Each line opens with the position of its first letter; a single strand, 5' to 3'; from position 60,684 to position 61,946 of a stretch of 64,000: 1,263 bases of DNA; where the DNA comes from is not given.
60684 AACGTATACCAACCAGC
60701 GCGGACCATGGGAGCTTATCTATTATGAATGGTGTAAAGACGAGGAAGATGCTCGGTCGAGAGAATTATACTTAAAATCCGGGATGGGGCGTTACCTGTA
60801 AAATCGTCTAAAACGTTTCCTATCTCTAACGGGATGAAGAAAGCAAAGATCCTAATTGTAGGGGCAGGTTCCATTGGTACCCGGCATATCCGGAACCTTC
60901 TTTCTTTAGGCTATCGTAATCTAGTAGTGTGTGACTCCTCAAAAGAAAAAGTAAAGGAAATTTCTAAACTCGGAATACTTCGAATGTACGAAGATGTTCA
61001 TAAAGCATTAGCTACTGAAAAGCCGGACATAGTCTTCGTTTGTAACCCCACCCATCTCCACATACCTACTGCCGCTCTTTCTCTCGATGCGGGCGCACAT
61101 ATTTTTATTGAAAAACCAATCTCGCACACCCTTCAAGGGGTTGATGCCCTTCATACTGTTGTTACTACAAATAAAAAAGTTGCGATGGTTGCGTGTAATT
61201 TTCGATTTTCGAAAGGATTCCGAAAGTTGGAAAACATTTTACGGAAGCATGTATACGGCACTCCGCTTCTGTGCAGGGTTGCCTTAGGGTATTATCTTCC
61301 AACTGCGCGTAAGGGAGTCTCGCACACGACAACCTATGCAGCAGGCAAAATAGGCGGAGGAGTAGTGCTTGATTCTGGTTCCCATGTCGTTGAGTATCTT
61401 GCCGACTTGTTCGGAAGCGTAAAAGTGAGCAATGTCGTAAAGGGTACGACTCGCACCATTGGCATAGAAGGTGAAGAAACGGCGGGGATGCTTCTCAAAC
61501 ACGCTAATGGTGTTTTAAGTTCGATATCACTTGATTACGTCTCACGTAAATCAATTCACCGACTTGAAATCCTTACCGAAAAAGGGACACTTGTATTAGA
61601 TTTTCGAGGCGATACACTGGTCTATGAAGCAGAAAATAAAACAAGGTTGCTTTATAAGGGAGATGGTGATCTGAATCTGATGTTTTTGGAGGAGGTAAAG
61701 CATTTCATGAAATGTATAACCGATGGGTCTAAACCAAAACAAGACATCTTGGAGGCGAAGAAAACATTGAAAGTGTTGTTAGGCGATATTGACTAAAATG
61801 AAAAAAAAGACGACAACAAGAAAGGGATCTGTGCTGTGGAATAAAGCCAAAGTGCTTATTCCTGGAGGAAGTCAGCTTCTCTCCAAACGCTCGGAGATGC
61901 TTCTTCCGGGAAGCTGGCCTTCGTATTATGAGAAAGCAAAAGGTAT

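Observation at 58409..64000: Start of a second, pseudaminic-type module with a non-canonical oxidoreductase + class-III aminotransferase pair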

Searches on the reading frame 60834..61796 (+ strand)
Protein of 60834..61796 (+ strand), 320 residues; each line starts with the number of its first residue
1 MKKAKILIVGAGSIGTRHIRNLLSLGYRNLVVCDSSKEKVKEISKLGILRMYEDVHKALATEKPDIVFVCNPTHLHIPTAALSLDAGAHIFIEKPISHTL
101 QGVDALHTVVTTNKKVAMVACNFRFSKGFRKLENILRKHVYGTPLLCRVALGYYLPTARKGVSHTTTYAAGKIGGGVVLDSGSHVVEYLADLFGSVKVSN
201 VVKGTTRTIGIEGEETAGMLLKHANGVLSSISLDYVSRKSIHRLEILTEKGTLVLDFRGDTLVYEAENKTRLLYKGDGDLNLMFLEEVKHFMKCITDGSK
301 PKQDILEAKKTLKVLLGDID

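Call 8: search_protein_families(library=pfam, proteins=[window:60834-61796:+])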
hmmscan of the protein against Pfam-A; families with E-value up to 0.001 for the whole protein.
window:60834-61796:+ (320 aa): 8 families
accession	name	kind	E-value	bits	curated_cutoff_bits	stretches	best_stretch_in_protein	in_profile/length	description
PF01408.29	GFO_IDH_MocA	-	8.2e-19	68.9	24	1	5-120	2-119/120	Oxidoreductase family, NAD-binding Rossmann fold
PF22725.1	GFO_IDH_MocA_C3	-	9.4e-14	51.9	27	1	129-253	1-123/124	GFO/IDH/MocA C-terminal domain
PF02894.22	GFO_IDH_MocA_C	-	1.5e-06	28.6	22.9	1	169-260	34-134/218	Oxidoreductase family, C-terminal alpha/beta domain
PF01488.26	Shikimate_DH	-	5.1e-06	27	24.3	1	2-75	11-87/138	Shikimate / quinate 5-dehydrogenase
PF00899.27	ThiF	-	4.1e-05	23.3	28.1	1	2-35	19-52/238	ThiF family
PF03807.23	F420_oxidored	-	4.4e-05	24.4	21.6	1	5-81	1-77/94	NADP oxidoreductase coenzyme F420-dependent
PF02254.24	TrkA_N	-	4.8e-05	24.1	23.8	1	6-57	1-51/116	TrkA-N domain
PF13241.12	NAD_binding_7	-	0.00026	21.9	22.1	1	2-46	6-50/104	Putative NAD(P)-binding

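Call 9: search_protein_families(library=ncbifam, proteins=[window:60834-61796:+], max_evalue=0.00001)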
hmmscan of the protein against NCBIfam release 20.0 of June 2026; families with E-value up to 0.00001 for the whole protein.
window:60834-61796:+ (320 aa): 7 families
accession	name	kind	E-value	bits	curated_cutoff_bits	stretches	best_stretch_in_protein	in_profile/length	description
TIGR04380.1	myo_inos_iolG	equivalog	4.1e-28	98.2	355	1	4-313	2-314/330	inositol 2-dehydrogenase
NF040723.1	UDP-GlcNAcDh_Arch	equivalog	1.7e-24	86.9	450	1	5-317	2-296/302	UDP-N-acetylglucosamine 3-dehydrogenase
NF052679.1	InsChiInosDhIolG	equivalog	8.6e-14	51.3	540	1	5-150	4-154/343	bifunctional inositol 2-dehydrogenase/D-chiro-inositol 1-dehydrogenase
NF052479.1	LevoglcsnDh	equivalog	2.4e-12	46.3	650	1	31-201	40-210/386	levoglucosan dehydrogenase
NF008607.0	PRK11579.1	subfamily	3.4e-12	46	330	1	31-201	34-197/346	oxidoreductase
NF041392.1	XylDh_Gfo6_Halo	equivalog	6.9e-08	31.7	350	1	31-146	46-165/350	D-xylose 1-dehydrogenase Gfo6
NF058561.1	BT_2158_fam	equivalog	1.9e-07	30.1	750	1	3-122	35-154/487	glycoside 3-dehydrogenase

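Call 12: find_encoding_contigs(protein=window:60834-61796:+, flank=10000, max_places=10)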
Protein window:60834-61796:+ (320 aa): 6 contigs read that carry it; 2 places shown.
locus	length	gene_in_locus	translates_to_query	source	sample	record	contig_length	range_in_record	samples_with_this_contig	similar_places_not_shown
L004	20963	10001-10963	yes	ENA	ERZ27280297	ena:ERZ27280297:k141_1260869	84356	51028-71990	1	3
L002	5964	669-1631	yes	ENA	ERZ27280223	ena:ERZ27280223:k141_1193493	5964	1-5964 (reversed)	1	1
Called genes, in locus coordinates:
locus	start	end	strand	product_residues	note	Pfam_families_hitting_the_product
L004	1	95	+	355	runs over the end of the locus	PF03102:NeuB, PF08666:SAF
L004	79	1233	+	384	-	PF02350:Epimerase_2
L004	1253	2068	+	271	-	PF00551:Formyl_trans_N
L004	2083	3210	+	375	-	PF01041:DegT_DnrJ_EryC1, PF01053:Cys_Met_Meta_PP, PF00266:Aminotran_5 (weak), PF01212:Beta_elim_lyase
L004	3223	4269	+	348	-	PF00106:adh_short (weak), PF01073:3Beta_HSD, PF01370:Epimerase, PF02719:Polysacc_synt_2, PF04321:RmlD_sub_bind, PF16363:GDP_Man_Dehyd, PF07993:NAD_binding_4, PF13460:NAD_binding_10, +2 more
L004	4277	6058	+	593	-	PF00664:ABC_membrane, PF00005:ABC_tran, PF02463:SMC_N (faint)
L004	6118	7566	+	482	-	PF05159:Capsule_synth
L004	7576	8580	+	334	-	PF00106:adh_short, PF01370:Epimerase, PF02719:Polysacc_synt_2, PF04321:RmlD_sub_bind, PF05368:NmrA, PF08659:KR, PF01073:3Beta_HSD, PF07993:NAD_binding_4, +3 more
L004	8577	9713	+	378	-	PF01041:DegT_DnrJ_EryC1, PF00155:Aminotran_1_2, PF01053:Cys_Met_Meta_PP (faint), PF01212:Beta_elim_lyase, PF00266:Aminotran_5 (weak)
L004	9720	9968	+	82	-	PF01541:GIY-YIG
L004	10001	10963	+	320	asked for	PF01408:GFO_IDH_MocA, PF01488:Shikimate_DH (weak), PF22725:GFO_IDH_MocA_C3, PF02894:GFO_IDH_MocA_C (weak)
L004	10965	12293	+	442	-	PF00202:Aminotran_3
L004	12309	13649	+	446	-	PF02348:CTP_transf_3, PF12804:NTP_transf_3, PF02698:DUF218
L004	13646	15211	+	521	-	PF00583:Acetyltransf_1, PF13302:Acetyltransf_3, PF13508:Acetyltransf_7 (weak), PF03102:NeuB, PF08666:SAF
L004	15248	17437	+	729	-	PF04932:Wzy_C, PF00515:TPR_1 (faint), PF13181:TPR_8 (faint), PF23914:TPR_CcmH_CycH (faint), PF13374:TPR_10 (faint), PF13424:TPR_12 (faint), PF13428:TPR_14 (faint), PF14559:TPR_19, +4 more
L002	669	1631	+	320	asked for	PF01408:GFO_IDH_MocA, PF01488:Shikimate_DH (weak), PF22725:GFO_IDH_MocA_C3, PF02894:GFO_IDH_MocA_C (weak)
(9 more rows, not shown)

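Call 50: search_solved_structures(query=window:60834-61796:+, max_evalue=0.00001, show_alignments=1)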
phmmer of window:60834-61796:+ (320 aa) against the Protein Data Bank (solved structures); distinct sequences matched with E-value up to 0.00001: 47.
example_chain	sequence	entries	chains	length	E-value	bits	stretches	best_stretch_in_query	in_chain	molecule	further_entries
3ezy_A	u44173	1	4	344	1e-20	77.3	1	5-305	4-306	Dehydrogenase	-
3e18_A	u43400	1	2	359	1.2e-14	57.4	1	1-252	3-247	oxidoreductase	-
3cea_A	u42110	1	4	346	6.1e-14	55.1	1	4-314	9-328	Myo-inositol 2-dehydrogenase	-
9azo_A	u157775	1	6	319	1.3e-13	54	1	2-315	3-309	PmdC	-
6ktj_A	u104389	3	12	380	5.2e-12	48.7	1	25-256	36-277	Scyllo-inositol dehydrogenase with L-glucose dehydrogenase activity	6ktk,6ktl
5ya8_A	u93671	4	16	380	8.6e-12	48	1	25-256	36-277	Scyllo-inositol dehydrogenase with L-glucose dehydrogenase activity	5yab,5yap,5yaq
1zh8_A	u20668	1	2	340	9.6e-12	47.8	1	2-263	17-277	oxidoreductase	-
4mkx_A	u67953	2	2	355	1.2e-10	44.2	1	2-193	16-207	Inositol dehydrogenase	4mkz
3evn_A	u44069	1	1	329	1.3e-10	44.1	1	3-299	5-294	Oxidoreductase, Gfo/Idh/MocA family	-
4n54_A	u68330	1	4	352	1.3e-10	44.1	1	2-193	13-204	Inositol dehydrogenase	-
3ec7_A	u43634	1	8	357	2.4e-10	43.2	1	5-147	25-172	Putative Dehydrogenase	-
4mio_A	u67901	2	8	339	2.6e-10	43.2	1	5-150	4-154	Inositol 2-dehydrogenase/D-chiro-inositol 3-dehydrogenase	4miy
4mie_A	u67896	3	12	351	2.6e-10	43.1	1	5-150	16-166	Inositol 2-dehydrogenase/D-chiro-inositol 3-dehydrogenase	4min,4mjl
3q2i_A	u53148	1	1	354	3.5e-10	42.7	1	3-253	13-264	dehydrogenase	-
3mz0_A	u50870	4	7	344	6.5e-10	41.8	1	5-150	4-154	Inositol 2-dehydrogenase/D-chiro-inositol 3-dehydrogenase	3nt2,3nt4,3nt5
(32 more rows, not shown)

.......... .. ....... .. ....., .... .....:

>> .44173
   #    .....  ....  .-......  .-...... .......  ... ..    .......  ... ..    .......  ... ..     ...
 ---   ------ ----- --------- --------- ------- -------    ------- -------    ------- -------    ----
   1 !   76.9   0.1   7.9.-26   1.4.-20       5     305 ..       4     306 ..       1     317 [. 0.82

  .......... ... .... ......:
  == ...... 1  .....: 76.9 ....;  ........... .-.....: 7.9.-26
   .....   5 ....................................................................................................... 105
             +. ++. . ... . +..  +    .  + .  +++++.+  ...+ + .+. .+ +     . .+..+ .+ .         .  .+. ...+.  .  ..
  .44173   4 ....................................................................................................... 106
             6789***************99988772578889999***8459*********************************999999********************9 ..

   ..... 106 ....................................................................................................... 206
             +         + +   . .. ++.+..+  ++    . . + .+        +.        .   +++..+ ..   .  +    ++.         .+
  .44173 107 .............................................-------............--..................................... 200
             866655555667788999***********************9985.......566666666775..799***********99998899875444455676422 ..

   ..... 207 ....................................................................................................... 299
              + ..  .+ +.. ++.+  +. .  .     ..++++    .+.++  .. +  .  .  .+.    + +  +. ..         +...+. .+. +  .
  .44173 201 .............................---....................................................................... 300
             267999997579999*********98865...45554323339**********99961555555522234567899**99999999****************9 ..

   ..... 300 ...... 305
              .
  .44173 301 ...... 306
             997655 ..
